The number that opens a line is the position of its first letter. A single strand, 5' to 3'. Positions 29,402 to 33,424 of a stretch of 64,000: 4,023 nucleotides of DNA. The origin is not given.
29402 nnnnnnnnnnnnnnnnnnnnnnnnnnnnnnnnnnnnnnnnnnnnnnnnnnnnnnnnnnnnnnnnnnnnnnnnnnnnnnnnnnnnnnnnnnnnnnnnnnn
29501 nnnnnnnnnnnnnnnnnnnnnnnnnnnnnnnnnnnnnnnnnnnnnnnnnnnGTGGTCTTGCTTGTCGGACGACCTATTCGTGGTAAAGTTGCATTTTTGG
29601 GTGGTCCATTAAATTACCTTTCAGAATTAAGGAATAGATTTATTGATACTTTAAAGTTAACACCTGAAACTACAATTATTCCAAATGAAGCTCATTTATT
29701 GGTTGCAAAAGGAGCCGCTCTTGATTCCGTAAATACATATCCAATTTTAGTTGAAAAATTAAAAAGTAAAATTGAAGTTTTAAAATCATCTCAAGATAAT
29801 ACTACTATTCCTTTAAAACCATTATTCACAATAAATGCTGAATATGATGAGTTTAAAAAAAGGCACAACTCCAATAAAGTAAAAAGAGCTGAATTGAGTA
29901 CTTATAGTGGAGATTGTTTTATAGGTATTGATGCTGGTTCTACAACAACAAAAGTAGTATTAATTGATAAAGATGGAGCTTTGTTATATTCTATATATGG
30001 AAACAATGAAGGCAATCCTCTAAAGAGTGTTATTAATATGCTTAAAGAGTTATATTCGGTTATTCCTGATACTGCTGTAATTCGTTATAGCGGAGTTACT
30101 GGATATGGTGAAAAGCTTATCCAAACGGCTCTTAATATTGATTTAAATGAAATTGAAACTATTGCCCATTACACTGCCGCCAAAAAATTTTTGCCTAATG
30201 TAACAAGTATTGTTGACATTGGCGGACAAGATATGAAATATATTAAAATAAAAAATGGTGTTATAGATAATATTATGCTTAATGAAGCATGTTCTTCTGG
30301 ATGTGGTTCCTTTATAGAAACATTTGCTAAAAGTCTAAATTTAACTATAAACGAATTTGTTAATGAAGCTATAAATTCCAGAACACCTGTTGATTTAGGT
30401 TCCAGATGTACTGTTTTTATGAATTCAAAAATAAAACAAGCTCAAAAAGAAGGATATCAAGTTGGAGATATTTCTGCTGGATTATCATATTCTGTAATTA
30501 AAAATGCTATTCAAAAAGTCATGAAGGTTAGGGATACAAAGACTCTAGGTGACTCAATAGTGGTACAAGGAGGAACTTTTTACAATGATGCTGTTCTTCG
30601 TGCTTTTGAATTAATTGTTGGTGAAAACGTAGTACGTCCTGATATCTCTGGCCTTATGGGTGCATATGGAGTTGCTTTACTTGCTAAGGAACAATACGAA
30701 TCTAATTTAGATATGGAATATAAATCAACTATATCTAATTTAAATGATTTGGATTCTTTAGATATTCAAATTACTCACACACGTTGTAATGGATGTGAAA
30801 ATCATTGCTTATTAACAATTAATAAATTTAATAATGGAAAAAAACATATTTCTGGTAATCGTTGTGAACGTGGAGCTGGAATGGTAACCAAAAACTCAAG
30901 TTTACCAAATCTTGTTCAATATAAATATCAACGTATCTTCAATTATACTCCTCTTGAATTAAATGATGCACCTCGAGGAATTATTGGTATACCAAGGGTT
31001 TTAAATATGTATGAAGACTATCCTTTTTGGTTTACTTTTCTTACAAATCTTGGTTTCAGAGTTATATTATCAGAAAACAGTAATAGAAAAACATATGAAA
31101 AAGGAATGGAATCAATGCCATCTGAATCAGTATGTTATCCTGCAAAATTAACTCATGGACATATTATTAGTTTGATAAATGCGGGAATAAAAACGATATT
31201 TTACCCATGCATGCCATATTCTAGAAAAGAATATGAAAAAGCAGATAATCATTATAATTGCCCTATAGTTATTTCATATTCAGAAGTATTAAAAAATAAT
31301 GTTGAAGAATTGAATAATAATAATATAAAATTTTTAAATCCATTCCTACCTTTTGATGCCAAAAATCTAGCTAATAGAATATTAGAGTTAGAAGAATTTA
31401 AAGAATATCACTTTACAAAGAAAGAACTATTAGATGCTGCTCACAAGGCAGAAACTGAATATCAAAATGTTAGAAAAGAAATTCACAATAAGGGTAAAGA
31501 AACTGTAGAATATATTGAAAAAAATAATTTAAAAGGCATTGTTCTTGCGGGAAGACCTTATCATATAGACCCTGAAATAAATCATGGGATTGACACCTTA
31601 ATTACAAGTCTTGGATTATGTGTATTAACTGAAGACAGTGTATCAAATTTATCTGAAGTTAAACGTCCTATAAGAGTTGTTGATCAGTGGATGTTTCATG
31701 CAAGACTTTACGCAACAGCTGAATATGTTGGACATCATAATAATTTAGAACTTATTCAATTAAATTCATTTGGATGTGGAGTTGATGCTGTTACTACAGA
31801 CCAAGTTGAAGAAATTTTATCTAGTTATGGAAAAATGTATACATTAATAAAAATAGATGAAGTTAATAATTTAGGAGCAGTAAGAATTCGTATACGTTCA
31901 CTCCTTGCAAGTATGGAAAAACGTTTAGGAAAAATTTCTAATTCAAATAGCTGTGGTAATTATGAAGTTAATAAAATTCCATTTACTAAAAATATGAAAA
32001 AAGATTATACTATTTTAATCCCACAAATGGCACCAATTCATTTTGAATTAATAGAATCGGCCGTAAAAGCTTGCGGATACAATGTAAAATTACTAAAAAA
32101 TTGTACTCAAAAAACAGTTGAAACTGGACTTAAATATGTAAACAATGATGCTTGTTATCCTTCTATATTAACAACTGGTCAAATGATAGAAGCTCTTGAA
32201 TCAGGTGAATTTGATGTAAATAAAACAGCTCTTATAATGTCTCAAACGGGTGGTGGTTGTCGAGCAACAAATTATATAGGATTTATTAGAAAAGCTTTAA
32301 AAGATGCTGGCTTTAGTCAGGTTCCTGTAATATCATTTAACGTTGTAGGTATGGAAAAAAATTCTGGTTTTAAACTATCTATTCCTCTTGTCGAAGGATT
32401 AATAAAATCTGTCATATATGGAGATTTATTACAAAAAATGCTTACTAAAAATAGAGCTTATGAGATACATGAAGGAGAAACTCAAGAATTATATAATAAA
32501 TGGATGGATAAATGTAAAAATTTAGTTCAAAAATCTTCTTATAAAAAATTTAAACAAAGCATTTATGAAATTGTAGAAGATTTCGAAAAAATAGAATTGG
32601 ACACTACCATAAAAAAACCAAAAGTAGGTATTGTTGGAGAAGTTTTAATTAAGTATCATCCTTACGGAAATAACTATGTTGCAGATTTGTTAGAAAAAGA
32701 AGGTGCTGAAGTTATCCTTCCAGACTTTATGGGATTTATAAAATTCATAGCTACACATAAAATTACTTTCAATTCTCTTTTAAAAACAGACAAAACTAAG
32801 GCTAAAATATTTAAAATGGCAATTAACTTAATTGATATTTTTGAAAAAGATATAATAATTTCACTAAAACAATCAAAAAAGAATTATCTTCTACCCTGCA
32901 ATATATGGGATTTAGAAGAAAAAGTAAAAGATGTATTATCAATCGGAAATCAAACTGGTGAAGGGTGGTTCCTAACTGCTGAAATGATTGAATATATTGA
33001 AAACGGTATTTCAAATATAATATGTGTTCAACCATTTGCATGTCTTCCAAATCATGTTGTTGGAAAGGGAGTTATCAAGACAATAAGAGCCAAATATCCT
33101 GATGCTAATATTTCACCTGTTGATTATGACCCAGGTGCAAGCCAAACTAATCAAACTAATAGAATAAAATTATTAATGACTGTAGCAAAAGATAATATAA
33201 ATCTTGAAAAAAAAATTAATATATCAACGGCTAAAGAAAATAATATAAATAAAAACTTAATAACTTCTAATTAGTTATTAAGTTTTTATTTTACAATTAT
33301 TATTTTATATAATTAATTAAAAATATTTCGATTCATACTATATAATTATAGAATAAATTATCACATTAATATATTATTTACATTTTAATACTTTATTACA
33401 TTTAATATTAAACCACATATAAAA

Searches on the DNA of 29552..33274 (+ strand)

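Call 85: search_rna_families(source=L054, start=14300, end=20700, threshold=evalue, max_evalue=1)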
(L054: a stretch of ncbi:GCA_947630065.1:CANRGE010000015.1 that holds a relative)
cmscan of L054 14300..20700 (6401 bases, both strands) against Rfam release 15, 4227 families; matches with E-value up to 1: 2.
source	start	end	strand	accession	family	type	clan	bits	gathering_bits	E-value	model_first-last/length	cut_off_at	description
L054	20599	20649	+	RF04239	mir-4679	Gene; miRNA;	-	27.5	88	0.052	1-75/75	no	mir-4679 microRNA precursor family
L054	20599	20649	-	RF04239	mir-4679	Gene; miRNA;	-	25.4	88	0.18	1-75/75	no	mir-4679 microRNA precursor family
